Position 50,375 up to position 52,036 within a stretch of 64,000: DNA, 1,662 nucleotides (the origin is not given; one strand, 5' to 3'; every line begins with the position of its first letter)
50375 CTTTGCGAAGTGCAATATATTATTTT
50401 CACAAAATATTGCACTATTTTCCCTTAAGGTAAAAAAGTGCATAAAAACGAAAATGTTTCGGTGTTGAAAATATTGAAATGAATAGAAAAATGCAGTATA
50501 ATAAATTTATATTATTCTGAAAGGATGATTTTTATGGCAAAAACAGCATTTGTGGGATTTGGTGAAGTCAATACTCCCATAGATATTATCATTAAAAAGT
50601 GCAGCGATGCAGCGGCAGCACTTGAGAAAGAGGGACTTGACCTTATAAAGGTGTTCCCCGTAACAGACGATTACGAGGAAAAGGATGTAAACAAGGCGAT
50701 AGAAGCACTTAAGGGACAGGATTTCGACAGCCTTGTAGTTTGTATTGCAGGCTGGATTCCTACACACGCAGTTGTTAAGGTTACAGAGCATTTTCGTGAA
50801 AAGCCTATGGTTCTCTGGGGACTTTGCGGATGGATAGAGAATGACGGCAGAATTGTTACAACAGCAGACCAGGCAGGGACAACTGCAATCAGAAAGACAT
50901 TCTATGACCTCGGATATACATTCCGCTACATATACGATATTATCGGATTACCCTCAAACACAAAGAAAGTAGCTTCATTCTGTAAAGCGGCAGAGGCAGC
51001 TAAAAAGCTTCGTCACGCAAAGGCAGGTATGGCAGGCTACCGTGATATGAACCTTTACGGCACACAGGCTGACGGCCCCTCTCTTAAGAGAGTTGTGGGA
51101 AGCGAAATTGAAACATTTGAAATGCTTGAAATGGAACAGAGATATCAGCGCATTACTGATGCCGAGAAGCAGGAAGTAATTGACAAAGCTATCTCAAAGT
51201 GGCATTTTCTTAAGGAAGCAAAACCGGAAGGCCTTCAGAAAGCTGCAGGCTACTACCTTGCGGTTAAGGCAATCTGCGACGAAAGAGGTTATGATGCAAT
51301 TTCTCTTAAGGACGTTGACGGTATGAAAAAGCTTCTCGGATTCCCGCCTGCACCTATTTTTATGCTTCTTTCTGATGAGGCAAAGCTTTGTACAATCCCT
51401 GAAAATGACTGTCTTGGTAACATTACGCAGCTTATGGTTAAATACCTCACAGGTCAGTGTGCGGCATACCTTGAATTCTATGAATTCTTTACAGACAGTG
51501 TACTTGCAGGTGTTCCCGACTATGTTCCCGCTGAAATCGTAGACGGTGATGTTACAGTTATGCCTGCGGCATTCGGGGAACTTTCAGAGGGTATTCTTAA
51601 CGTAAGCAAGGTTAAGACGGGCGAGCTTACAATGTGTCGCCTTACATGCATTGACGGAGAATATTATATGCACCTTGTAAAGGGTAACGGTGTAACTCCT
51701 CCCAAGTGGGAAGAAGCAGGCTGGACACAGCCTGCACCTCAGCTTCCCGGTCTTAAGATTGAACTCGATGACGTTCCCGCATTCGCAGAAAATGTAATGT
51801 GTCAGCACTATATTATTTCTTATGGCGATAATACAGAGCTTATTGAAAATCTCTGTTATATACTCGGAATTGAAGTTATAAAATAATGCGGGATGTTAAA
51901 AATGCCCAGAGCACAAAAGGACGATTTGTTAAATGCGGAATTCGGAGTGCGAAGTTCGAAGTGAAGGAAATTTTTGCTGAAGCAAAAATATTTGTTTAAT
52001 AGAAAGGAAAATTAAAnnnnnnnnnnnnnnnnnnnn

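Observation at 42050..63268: Second locus: cytoplasmic enzyme set with three ceramidase-like paralogs, a FucI-like isomerase, NagA/NagB-like enzymes and unassigned glycosidase-like proteins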

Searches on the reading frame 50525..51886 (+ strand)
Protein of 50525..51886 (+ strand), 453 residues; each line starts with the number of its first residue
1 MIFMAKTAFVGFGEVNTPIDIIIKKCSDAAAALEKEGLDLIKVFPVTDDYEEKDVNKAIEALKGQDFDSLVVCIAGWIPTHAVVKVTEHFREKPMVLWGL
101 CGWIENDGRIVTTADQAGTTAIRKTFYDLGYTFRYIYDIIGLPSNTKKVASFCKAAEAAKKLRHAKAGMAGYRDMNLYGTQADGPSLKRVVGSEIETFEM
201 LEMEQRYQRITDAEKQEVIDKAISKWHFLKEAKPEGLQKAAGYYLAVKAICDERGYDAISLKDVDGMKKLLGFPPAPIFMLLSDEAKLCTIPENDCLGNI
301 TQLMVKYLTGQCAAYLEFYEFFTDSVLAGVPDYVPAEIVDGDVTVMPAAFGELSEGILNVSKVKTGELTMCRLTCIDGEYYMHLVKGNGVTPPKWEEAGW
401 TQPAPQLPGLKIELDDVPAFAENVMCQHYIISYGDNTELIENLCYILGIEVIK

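Call 4: search_protein_families(library=pfam, proteins=[window:50525-51886:+], max_evalue=0.01)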
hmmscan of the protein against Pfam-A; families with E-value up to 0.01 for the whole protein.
window:50525-51886:+ (453 aa): 2 families
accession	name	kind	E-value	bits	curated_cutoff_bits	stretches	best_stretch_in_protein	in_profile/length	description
PF02952.23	Fucose_iso_C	-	8.1e-06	26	29.3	1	361-452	45-140/143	L-fucose isomerase, C-terminal domain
PF24856.1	AraA_central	-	0.0036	18.2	24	1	180-273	15-115/148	L-arabinose isomerase central domain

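Call 6: search_protein_families(library=ncbifam, proteins=[window:50525-51886:+], max_evalue=0.01)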
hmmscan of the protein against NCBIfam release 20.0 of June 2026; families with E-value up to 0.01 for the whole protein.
window:50525-51886:+ (453 aa): 2 families
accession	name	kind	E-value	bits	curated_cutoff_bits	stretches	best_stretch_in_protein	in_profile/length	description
NF048012.1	SlpQosIsomSftI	equivalog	3.8e-12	45.7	700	1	53-451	48-440/443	sulfoquinovose isomerase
NF002795.0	PRK02929.1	equivalog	1.1e-05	24.3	622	1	145-273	156-291/499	L-arabinose isomerase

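Call 40: search_solved_structures(query=window:50525-51886:+, max_evalue=1)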
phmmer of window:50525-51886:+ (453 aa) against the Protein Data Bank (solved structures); distinct sequences matched with E-value up to 1: 1.
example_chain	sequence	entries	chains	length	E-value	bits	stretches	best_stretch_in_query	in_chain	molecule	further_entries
7cx7_A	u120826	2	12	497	0.1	15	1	148-274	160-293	L-arabinose isomerase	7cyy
